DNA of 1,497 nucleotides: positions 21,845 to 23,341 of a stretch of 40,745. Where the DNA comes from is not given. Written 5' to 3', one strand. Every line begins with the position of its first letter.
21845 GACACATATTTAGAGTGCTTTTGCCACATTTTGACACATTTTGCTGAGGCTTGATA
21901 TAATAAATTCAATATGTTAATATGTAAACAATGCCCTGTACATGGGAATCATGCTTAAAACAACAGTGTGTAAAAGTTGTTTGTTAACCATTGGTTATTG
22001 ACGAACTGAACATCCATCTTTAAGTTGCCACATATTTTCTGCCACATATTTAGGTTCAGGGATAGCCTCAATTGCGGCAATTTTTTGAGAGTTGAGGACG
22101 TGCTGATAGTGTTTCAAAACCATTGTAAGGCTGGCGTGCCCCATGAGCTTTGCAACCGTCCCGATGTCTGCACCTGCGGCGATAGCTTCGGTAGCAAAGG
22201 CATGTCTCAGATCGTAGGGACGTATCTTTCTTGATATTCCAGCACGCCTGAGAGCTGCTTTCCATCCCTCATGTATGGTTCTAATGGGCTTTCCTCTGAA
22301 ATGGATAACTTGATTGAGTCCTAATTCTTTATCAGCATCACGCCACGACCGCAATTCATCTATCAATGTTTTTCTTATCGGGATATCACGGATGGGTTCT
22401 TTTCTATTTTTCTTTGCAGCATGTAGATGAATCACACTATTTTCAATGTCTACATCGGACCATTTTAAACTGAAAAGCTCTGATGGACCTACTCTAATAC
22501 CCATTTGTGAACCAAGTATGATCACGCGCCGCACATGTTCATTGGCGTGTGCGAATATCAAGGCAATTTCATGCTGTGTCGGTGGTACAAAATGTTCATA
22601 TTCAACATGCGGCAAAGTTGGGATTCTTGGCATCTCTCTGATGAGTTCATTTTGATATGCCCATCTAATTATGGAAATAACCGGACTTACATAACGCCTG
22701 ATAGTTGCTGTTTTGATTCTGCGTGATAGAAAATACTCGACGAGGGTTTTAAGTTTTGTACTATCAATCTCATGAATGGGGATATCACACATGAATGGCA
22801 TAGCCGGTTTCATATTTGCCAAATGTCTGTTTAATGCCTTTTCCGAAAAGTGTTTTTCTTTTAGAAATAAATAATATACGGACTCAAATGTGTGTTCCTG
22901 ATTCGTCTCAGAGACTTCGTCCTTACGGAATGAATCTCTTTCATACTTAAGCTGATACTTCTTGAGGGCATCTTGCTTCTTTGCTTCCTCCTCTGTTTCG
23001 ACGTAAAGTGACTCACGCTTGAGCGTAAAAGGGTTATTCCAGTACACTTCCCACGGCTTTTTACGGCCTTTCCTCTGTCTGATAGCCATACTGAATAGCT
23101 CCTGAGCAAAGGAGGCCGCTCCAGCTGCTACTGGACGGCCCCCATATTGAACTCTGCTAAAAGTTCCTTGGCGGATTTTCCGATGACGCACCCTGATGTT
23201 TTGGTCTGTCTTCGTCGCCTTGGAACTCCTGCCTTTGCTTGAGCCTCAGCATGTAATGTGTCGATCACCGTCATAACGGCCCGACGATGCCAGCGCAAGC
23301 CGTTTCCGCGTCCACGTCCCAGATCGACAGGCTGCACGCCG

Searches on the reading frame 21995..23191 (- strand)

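Call 49: search_protein_families(library=phrogs, proteins=[window:21995-23191:-], max_evalue=0.001)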
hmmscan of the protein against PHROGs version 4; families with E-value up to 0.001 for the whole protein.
window:21995-23191:- (398 aa): 4 families
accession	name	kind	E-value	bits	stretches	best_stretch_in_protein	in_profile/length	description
phrog_1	-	integration and excision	4e-44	152.9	1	35-377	114-447/611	integrase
phrog_216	-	integration and excision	1.2e-27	97.8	1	160-379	13-238/301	integrase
phrog_7685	-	integration and excision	1.7e-10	41.9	1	263-376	124-234/240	integrase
phrog_35951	-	unknown function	2.7e-06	28.8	1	308-365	7-62/97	-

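Call 50: search_protein_families(library=pfam, proteins=[window:21995-23191:-], max_evalue=0.01)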
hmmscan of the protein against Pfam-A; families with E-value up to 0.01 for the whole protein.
window:21995-23191:- (398 aa): 2 families
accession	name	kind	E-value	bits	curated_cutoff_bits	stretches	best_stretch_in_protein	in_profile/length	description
PF00589.27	Phage_integrase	-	5.3e-23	82.1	27.1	1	206-366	5-169/172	Phage integrase family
PF13102.12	Phage_int_SAM_5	-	1.7e-05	25.5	22.3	1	118-188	20-92/98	Phage integrase SAM-like domain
